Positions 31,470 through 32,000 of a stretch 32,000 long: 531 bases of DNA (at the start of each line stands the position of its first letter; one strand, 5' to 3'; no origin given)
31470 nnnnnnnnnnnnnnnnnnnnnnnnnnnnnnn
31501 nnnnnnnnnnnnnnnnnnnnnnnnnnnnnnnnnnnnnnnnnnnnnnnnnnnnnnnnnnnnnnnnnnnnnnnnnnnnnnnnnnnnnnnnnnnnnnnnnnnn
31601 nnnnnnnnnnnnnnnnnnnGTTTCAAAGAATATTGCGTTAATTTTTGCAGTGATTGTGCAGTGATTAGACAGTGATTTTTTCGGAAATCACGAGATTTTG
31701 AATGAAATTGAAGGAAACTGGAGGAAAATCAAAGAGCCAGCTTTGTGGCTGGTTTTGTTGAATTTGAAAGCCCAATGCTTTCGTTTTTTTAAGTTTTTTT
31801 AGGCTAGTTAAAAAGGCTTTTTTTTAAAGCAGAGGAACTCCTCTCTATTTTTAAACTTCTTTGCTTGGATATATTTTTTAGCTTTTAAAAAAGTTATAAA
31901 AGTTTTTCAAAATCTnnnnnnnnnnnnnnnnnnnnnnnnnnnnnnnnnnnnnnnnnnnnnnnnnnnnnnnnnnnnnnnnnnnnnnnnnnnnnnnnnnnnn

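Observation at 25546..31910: Four copies of a modular structured repeat (W-X-Y) partition the island into gene cassettes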

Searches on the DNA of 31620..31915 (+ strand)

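Call 63: search_dna_similar(query=window:31620-31915:+, collection=plasmids, mode=distant, max_evalue=1, max_rows=10)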
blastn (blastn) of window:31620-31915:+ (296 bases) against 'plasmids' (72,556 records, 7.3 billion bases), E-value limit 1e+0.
No match.

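Call 64: search_dna_similar(query=window:31620-31915:+, collection=phages, mode=distant, max_evalue=1, max_rows=10)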
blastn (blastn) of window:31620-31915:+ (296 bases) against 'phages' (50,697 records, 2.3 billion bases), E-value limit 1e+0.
No match.
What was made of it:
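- Tried and rejected: blastn in 'distant' mode against plasmids and phages (calls 63, 64).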
